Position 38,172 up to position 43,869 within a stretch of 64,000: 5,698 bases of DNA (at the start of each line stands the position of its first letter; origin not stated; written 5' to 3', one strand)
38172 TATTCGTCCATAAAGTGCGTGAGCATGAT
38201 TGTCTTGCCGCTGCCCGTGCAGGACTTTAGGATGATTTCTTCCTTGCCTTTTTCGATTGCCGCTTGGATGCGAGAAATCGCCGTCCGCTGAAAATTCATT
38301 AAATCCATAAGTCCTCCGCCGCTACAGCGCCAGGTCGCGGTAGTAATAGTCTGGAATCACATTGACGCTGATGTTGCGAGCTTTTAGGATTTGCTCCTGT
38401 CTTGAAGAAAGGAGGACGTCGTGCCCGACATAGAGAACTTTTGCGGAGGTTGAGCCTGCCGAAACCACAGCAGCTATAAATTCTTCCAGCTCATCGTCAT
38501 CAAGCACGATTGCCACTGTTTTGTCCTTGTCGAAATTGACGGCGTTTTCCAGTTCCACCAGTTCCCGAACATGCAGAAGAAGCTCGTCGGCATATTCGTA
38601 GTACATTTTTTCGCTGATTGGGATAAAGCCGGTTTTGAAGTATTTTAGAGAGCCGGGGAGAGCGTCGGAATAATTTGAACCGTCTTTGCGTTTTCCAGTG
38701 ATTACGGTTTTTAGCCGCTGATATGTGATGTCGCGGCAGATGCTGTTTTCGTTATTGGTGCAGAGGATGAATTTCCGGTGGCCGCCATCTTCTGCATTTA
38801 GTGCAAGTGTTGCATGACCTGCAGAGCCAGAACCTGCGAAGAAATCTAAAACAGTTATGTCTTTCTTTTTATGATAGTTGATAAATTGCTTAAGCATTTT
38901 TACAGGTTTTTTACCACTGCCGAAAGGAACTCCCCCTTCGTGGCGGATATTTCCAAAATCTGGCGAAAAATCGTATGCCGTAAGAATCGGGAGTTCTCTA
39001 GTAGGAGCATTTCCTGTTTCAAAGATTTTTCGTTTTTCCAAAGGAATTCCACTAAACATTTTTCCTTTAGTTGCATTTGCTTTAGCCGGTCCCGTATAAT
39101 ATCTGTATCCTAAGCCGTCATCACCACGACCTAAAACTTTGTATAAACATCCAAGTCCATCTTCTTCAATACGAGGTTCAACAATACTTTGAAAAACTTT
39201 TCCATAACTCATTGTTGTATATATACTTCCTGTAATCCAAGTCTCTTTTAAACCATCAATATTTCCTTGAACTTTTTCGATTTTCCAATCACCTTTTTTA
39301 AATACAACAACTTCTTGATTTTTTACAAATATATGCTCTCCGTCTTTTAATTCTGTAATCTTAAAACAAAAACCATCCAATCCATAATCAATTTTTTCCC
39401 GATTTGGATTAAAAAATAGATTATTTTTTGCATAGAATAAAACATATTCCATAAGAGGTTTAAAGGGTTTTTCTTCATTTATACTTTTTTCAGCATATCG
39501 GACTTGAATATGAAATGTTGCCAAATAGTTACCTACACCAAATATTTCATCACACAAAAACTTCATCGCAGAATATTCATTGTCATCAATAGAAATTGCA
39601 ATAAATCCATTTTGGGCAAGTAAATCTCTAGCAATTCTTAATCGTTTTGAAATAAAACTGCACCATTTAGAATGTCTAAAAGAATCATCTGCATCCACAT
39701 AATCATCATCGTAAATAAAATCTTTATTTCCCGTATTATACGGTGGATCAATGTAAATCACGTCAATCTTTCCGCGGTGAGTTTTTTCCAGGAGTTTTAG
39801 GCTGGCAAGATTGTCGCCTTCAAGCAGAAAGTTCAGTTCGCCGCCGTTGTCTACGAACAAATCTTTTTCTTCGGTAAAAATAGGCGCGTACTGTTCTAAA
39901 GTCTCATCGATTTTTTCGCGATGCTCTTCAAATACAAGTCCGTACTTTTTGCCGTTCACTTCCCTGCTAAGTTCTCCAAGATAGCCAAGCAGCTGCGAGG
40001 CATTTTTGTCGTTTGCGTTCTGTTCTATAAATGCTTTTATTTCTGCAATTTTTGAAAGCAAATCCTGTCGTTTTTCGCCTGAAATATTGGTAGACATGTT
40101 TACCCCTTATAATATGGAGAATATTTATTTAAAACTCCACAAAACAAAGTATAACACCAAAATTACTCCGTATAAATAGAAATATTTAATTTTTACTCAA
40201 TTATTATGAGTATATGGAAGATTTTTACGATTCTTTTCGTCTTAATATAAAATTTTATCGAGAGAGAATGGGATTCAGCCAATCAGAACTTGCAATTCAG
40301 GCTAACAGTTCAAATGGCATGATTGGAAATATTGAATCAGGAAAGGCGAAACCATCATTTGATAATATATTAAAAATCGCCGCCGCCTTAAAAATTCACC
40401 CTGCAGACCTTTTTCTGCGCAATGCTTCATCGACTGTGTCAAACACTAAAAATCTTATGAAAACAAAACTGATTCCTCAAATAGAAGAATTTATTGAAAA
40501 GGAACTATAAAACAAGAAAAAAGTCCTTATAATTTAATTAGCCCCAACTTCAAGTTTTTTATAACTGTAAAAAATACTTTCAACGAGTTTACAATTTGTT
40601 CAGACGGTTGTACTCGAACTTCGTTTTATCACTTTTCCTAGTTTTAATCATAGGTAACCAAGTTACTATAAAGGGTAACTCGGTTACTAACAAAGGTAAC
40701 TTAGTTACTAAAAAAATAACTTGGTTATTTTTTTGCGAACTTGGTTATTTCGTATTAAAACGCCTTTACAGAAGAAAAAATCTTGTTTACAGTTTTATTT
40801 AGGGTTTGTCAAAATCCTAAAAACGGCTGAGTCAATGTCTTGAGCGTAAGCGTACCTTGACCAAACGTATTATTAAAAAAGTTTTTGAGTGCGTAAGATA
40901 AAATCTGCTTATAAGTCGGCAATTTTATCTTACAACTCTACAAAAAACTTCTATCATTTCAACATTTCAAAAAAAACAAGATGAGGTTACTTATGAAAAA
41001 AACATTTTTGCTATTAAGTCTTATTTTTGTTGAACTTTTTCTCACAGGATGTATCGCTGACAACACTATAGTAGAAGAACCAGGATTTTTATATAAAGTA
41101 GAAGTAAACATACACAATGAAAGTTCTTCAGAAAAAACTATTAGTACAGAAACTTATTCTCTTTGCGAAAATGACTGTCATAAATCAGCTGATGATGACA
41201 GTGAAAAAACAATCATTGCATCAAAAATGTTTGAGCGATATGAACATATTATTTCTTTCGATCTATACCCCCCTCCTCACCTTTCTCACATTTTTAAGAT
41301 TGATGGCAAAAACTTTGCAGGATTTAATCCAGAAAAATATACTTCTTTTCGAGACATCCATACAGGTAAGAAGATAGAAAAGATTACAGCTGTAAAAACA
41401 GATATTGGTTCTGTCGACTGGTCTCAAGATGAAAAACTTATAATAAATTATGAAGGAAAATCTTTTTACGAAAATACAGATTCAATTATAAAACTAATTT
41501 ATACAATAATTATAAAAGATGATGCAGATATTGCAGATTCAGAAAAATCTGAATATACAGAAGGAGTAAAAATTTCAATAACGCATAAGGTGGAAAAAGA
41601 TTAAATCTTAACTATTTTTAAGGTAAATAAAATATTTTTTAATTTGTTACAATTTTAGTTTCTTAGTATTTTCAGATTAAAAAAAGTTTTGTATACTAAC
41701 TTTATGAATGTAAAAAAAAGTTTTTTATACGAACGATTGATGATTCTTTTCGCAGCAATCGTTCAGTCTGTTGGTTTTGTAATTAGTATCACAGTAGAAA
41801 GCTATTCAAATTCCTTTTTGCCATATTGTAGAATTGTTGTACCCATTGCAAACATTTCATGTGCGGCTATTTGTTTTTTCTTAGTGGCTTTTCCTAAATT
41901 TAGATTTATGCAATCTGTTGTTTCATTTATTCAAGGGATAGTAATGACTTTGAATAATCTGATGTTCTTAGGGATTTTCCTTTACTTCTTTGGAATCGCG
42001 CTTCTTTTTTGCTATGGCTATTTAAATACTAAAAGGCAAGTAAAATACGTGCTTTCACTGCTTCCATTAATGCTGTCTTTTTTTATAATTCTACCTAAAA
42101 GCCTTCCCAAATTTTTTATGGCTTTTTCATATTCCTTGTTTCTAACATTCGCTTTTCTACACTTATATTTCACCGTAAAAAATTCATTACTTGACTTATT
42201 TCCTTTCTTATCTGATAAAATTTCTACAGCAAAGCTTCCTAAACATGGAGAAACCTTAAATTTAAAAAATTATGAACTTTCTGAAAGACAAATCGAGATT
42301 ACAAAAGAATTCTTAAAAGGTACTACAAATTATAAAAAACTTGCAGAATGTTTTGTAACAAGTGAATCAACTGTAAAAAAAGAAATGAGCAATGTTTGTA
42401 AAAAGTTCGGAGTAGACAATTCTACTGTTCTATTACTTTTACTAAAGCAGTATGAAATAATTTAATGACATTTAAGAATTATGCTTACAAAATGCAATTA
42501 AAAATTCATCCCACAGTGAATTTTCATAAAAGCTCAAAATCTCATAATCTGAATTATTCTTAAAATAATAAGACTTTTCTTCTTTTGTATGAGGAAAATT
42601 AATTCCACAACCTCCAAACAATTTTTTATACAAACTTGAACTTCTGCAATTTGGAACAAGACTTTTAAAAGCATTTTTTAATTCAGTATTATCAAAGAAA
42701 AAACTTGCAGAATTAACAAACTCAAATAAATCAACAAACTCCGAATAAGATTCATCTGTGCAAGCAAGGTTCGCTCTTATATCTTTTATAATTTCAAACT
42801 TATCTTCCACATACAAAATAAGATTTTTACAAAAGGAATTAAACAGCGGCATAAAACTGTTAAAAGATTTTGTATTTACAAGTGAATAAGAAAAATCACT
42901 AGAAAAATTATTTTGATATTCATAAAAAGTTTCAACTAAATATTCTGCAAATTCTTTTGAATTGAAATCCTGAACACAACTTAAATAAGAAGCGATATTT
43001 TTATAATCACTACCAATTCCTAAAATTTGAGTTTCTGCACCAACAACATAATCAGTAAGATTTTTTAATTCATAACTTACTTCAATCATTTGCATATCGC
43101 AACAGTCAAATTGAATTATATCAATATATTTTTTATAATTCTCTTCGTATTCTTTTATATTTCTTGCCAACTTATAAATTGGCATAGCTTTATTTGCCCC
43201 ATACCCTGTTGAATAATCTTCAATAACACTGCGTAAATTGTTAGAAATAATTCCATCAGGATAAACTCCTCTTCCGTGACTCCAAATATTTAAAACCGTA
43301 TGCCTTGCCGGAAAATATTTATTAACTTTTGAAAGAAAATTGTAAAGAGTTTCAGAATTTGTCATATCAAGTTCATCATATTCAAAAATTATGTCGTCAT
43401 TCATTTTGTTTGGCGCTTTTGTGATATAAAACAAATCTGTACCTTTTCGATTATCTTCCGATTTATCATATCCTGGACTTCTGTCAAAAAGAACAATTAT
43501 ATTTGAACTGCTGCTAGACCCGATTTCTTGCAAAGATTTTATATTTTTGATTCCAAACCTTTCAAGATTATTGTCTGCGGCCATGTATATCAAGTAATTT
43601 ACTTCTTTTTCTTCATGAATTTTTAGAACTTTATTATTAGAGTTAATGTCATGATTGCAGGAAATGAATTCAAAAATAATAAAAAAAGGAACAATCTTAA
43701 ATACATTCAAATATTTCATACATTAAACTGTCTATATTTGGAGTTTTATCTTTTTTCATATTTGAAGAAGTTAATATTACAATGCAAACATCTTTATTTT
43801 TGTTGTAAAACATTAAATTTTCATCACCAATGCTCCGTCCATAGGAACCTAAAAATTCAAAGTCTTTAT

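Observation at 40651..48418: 7.8-kb lipoprotein/peptidase cassette bracketed by mirrored inverted arms of about 0.25 kb, with no recombinase in the window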

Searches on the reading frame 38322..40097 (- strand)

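Call 73: search_protein_families(library=pfam, proteins=[window:38322-40097:-], max_evalue=0.0001)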
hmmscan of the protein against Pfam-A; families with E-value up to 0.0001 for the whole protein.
window:38322-40097:- (591 aa): 2 families
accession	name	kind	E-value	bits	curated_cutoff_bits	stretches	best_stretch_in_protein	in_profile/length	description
PF01555.25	N6_N4_Mtase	-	1.7e-29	103.8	26.7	1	111-447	1-210/221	DNA methylase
PF03602.21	Cons_hypoth95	-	5.8e-05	23.3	24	0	101-124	103-127/182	Conserved hypothetical protein 95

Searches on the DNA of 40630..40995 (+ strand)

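Call 46: search_dna_similar(query=window:40630-40995:+, collection=plasmids, mode=distant, max_evalue=0.001)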
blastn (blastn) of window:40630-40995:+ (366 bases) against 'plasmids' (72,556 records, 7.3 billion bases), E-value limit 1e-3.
No match.

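Call 47: search_dna_similar(query=window:40630-40995:+, collection=phages, mode=distant, max_evalue=0.001)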
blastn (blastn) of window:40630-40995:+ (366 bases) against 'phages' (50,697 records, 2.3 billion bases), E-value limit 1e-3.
No match.

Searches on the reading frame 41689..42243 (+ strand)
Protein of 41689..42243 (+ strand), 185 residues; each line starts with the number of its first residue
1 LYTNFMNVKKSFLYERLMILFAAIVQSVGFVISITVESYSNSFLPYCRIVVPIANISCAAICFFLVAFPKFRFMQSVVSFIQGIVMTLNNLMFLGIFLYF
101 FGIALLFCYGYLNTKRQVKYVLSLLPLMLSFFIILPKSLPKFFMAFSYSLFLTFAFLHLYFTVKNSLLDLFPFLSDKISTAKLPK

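Call 81: search_protein_representatives(protein=window:41689-42243:+)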
Query: 185 residues. Proteins with E-value up to 0.001 (for the whole library): 41; up to 1e-10: 14; up to 1e-30: 4. The best 41 are listed.
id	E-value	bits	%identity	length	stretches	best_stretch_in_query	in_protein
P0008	2.6e-62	226.4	65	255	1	7-184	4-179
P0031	4.6e-50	186.5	55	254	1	6-184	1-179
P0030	7.8e-48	179.2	57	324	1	9-184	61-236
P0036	3.3e-42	160.9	60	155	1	6-156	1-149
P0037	5.2e-30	121.2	55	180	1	10-121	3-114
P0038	1.2e-19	87.4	48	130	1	61-182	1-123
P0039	1.6e-19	87.1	59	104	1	6-85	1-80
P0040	6.1e-19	85.1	35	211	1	6-165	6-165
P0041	1.8e-15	73.9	64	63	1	6-65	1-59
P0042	1.1e-14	71.3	30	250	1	11-185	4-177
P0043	1.2e-14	71.2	54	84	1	6-75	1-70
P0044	1.2e-13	67.9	32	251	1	10-184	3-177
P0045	2.8e-12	63.5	32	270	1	13-167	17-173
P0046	2.3e-11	60.5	29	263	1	8-172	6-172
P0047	1.3e-10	58.1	31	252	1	9-173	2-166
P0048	2.4e-10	57.2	27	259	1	15-177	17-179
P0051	1.2e-09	54.9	27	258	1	14-172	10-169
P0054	6.3e-09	52.6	26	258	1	13-184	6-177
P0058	1.6e-08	51.2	24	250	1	9-172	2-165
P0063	7.1e-06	42.6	27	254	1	6-184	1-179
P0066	1.2e-05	41.9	29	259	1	23-180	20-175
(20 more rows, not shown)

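Call 82: search_protein_families(library=pfam, proteins=[P0040, P0042, P0044, P0046, P0048, P0051, P0054, P0058, P0063, P0066], max_evalue=0.01)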
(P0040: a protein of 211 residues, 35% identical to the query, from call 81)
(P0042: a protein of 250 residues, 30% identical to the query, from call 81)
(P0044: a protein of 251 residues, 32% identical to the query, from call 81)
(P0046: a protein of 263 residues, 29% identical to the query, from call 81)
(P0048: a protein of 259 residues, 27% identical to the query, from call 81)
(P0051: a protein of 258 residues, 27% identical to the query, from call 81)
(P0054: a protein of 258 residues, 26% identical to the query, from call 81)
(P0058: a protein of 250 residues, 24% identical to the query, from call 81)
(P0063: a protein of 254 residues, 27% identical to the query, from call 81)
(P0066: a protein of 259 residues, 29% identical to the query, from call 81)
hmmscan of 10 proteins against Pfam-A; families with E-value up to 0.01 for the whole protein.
P0040 (211 aa): 0 families

P0042 (250 aa): 4 families
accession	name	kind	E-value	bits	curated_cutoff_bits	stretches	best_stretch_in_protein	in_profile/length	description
PF04545.22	Sigma70_r4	-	0.0014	18.5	24.1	1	189-223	5-39/50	Sigma-70, region 4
PF00196.25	GerE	-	0.0021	18.1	23.5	1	188-240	2-53/57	Bacterial regulatory proteins, luxR family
PF04297.20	UPF0122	-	0.0032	18.1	22.7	1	189-224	18-53/101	Putative helix-turn-helix protein, YlxM / p13 like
PF08281.18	Sigma70_r4_2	-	0.0044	17.1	25.7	1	189-226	11-48/54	Sigma-70, region 4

P0044 (251 aa): 3 families
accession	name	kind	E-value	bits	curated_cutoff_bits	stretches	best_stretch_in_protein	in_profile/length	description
PF12116.14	SpoIIID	-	0.00059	20.3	27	1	191-232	5-46/82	Stage III sporulation protein D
PF00196.25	GerE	-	0.0039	17.2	23.5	1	200-241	12-53/57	Bacterial regulatory proteins, luxR family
PF05043.19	Mga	-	0.009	17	21.1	0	194-237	18-62/87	Mga helix-turn-helix domain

P0046 (263 aa): 0 families

P0048 (259 aa): 3 families
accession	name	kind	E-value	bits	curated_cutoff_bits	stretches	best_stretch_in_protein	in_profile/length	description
PF12116.14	SpoIIID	-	2e-05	25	27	1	195-253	2-59/82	Stage III sporulation protein D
PF08279.18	HTH_11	-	0.0049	17.1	25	0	201-239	1-41/55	HTH domain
PF05043.19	Mga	-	0.0077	17.2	21.1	0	209-247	26-63/87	Mga helix-turn-helix domain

P0051 (258 aa): 0 families

P0054 (258 aa): 1 family
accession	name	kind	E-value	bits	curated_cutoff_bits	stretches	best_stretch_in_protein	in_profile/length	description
PF00196.25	GerE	-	0.0016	18.5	23.5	1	189-241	2-53/57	Bacterial regulatory proteins, luxR family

P0058 (250 aa): 3 families
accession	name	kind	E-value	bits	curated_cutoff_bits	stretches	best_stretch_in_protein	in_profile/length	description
PF04545.22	Sigma70_r4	-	0.0012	18.8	24.1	1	189-225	6-42/50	Sigma-70, region 4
PF00196.25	GerE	-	0.0014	18.7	23.5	1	188-240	3-54/57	Bacterial regulatory proteins, luxR family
PF19529.4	DUF6057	-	0.0086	15.5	29.8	0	50-182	128-252/569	Family of unknown function (DUF6057)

P0063 (254 aa): 0 families

P0066 (259 aa): 0 families

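Call 83: find_encoding_contigs(protein=P0042, flank=3000, max_places=3)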
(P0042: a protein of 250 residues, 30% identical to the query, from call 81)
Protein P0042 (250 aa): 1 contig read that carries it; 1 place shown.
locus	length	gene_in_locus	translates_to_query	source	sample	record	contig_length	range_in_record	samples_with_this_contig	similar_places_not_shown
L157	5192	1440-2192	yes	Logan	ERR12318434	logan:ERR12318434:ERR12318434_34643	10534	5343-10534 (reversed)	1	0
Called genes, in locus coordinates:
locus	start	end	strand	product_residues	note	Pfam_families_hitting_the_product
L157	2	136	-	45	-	?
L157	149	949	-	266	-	PF00460:Flg_bb_rod, PF22692:LlgE_F_G_D1, PF06429:Flg_bbr_C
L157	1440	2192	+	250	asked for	-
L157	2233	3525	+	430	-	PF00483:NTP_transferase, PF25247:LbH_GLGC, PF24894:Hexapep_GlmU (faint)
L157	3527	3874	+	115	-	PF00226:DnaJ (weak)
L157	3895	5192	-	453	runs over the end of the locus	PF00072:Response_reg, PF01078:Mg_chelatase (weak), PF00158:Sigma54_activat, PF14532:Sigma54_activ_2, PF07724:AAA_2 (weak), PF07728:AAA_5, PF25601:AAA_lid_14, PF02954:HTH_8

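Call 85: find_encoding_contigs(protein=P0044, flank=2000, max_places=2)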
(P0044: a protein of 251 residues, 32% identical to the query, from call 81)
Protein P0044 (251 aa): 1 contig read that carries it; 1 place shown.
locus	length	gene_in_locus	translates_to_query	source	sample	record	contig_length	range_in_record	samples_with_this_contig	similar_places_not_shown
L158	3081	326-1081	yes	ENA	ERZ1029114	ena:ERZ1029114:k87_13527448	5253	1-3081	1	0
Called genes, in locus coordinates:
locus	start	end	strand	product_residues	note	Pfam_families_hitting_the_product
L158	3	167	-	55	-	?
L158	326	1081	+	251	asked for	-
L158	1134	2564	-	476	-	PF00309:Sigma54_AID, PF04963:Sigma54_CBD, PF04552:Sigma54_DBD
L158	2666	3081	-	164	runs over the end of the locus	PF00383:dCMP_cyt_deam_1, PF14437:MafB19-deam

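Call 86: find_encoding_contigs(protein=P0048, flank=2000, max_places=2)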
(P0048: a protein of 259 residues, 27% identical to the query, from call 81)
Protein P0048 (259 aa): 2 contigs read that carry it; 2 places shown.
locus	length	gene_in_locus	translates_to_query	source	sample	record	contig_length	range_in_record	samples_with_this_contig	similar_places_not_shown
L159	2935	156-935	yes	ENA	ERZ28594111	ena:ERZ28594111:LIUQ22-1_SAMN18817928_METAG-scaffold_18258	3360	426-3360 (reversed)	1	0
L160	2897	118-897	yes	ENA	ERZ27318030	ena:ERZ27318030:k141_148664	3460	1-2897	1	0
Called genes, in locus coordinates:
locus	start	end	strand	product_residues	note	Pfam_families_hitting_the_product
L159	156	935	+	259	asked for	-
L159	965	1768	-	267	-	PF00005:ABC_tran, PF02463:SMC_N, PF13304:AAA_21 (faint)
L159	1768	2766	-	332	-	PF02653:BPD_transp_2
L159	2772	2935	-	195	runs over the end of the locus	?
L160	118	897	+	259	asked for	-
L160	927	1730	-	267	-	PF00005:ABC_tran, PF02463:SMC_N, PF13304:AAA_21 (faint)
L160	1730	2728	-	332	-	PF02653:BPD_transp_2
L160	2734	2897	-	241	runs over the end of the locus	?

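Call 87: find_encoding_contigs(protein=P0054, flank=2000, max_places=2)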
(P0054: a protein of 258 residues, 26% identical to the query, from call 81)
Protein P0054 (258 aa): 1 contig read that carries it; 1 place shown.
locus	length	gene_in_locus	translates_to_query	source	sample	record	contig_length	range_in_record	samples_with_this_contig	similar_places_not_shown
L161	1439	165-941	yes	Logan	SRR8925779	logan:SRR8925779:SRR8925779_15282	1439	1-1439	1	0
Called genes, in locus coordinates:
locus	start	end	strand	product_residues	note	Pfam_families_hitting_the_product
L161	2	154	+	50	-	?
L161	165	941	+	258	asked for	-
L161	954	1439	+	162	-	?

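Call 88: find_encoding_contigs(protein=P0058, flank=2000, max_places=2)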
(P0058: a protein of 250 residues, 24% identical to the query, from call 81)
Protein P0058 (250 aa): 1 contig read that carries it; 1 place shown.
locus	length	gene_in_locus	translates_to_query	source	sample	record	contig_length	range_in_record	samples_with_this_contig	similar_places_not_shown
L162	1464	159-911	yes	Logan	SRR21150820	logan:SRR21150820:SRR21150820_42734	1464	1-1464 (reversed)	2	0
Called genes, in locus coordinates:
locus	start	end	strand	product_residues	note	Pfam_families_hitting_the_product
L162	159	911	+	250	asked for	-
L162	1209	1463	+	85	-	?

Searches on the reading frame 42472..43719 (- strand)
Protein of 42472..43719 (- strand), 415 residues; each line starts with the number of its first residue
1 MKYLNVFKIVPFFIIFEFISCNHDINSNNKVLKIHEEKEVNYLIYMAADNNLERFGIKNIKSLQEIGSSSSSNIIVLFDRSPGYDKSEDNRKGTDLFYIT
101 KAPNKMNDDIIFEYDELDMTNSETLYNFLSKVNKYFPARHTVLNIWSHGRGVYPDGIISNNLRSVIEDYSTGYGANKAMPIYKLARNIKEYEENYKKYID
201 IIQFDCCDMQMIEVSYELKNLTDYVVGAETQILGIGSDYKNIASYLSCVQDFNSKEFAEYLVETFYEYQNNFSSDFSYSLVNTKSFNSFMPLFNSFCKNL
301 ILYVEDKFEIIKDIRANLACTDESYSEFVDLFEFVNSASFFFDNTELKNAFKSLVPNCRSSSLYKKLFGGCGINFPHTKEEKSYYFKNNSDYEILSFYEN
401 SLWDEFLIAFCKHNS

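Call 10: search_protein_families(library=pfam, proteins=[window:42472-43719:-], max_evalue=0.01)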
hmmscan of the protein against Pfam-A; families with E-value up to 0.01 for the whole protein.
window:42472-43719:- (415 aa): 1 family
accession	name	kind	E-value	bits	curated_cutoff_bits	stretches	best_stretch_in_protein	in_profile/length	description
PF03415.19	Peptidase_C11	-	1.1e-36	127.6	25.8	1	44-407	1-356/359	Clostripain family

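Call 54: search_protein_families(library=ncbifam, proteins=[window:42472-43719:-], max_evalue=0.01)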
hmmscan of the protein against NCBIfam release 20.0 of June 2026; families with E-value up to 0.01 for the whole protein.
window:42472-43719:- (415 aa): 0 families
